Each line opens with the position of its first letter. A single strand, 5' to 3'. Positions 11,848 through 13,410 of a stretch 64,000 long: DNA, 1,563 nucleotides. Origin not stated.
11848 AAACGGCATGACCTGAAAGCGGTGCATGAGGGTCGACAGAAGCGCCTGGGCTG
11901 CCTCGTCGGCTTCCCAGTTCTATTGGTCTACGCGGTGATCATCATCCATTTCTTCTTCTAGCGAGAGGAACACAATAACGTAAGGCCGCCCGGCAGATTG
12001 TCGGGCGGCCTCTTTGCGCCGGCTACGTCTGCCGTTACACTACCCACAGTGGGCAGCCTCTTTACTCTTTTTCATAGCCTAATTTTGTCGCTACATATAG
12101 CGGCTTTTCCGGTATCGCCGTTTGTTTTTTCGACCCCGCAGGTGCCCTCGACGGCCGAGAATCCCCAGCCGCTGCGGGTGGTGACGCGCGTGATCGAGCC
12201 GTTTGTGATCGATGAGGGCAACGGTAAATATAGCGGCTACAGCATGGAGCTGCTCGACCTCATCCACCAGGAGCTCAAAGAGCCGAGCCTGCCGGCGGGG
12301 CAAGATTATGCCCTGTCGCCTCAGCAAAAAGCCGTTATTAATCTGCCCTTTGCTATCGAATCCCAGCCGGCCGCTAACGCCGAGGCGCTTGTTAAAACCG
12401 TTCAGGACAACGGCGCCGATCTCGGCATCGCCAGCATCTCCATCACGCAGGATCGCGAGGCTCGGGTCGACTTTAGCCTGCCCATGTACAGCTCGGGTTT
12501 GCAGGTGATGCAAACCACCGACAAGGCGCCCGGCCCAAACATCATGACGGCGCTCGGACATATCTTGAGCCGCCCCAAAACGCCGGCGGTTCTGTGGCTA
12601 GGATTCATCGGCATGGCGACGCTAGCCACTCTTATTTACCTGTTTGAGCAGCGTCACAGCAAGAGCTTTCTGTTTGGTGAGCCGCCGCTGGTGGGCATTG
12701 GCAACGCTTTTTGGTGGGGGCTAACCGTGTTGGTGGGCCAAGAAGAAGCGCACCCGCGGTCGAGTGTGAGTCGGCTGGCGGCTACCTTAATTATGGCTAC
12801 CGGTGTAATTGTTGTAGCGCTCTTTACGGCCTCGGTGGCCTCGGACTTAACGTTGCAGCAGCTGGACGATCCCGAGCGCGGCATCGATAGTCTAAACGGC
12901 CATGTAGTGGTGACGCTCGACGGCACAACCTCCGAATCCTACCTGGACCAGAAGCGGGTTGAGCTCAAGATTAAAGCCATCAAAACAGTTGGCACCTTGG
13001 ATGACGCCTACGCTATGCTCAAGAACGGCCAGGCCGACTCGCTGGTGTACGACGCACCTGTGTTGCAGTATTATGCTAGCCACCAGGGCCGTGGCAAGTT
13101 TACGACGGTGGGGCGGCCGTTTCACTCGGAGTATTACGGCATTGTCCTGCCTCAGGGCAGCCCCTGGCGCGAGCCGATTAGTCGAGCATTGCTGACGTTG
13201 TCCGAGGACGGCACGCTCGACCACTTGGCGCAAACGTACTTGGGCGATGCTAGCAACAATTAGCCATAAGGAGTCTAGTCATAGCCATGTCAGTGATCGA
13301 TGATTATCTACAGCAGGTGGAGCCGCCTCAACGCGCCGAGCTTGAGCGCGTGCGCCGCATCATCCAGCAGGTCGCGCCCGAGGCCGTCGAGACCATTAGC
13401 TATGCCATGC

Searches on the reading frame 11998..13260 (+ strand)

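Call 66: search_protein_families(library=pfam, proteins=[window:11998-13260:+], max_evalue=0.001)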
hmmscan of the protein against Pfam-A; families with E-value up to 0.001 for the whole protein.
window:11998-13260:+ (421 aa): 3 families
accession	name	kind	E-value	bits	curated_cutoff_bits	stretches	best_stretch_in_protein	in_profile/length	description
PF00497.25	SBP_bac_3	-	8.5e-16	58.4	26.4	1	61-416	3-131/132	Bacterial extracellular solute-binding proteins, family 3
PF10613.14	Lig_chan-Glu_bd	-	6.1e-11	42.9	30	1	59-173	3-112/115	Ligated ion channel L-glutamate- and glycine-binding site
PF00060.32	Lig_chan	-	4.4e-09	36.7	30.8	1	199-303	4-113/146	Ligand-gated ion channel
